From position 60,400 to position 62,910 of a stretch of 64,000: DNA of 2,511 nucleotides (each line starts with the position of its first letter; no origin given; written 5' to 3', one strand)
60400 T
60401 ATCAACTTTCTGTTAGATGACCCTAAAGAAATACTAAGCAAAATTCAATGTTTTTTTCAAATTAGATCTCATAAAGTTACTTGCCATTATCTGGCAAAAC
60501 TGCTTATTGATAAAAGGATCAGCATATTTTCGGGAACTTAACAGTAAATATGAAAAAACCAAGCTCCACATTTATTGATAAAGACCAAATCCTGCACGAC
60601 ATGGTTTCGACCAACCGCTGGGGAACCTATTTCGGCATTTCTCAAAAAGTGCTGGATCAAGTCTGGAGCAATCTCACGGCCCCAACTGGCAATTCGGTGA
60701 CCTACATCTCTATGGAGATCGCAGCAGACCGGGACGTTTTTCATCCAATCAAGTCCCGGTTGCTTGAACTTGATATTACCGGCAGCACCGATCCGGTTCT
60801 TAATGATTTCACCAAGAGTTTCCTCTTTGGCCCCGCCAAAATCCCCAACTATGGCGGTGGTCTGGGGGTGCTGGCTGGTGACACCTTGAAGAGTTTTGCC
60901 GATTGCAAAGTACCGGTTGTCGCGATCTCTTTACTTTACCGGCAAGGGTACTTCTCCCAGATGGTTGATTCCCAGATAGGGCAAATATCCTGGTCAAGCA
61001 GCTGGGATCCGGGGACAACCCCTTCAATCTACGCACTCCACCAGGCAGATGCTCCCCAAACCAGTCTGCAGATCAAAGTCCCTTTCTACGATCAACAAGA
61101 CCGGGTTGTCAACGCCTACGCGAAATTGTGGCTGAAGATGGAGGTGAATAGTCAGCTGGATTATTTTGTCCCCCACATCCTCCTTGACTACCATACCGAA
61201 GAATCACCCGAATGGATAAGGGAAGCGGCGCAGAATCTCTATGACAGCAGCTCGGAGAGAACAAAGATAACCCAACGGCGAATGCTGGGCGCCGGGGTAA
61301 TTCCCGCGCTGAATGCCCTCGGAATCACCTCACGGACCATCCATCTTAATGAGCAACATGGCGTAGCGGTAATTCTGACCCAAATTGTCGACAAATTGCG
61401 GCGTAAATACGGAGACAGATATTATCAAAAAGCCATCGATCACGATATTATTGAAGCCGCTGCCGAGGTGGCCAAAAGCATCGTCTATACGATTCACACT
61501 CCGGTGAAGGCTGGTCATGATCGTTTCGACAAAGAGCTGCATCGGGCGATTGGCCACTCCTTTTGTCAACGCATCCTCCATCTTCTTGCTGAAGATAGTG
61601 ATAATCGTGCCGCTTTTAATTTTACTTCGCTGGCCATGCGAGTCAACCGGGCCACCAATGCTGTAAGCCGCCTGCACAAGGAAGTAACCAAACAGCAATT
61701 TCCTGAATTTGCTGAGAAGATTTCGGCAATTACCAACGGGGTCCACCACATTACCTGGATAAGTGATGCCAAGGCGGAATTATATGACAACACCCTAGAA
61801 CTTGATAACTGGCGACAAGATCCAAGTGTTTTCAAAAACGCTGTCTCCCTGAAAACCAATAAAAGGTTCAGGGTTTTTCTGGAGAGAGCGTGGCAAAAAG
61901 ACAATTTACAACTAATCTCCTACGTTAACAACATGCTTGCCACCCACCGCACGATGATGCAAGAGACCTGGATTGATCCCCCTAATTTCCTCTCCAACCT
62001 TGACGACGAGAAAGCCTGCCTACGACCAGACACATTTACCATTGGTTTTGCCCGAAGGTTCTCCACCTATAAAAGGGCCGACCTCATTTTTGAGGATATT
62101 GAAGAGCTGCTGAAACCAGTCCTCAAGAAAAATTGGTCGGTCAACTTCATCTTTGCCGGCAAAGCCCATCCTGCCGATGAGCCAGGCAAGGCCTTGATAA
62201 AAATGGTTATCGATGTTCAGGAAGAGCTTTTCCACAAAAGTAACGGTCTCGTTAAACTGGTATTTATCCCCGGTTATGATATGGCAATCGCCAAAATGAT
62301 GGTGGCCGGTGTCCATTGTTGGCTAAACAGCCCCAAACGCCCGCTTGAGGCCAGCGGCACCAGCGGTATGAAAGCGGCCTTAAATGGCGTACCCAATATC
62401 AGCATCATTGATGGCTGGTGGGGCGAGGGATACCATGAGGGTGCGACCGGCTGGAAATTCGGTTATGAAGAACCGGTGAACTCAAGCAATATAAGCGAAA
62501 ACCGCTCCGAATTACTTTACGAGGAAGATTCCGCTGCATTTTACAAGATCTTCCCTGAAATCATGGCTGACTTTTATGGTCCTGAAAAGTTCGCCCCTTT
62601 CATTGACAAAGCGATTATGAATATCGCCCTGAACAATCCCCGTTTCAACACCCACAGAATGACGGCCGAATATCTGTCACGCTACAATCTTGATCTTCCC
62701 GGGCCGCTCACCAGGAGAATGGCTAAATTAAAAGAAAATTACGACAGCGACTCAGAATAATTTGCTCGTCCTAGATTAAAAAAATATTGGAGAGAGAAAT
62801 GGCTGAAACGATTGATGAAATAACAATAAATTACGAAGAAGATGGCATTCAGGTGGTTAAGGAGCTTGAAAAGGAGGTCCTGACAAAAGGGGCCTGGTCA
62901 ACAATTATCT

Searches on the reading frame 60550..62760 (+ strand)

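Call 78: search_protein_families(library=pfam, proteins=[window:60550-62760:+], max_evalue=0.00001)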
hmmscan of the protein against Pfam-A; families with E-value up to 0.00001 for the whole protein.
window:60550-62760:+ (736 aa): 1 family
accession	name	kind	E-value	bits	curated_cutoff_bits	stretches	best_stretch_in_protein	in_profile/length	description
PF00343.26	Phosphorylase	-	6.2e-26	91.3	27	2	502-623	453-580/713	Carbohydrate phosphorylase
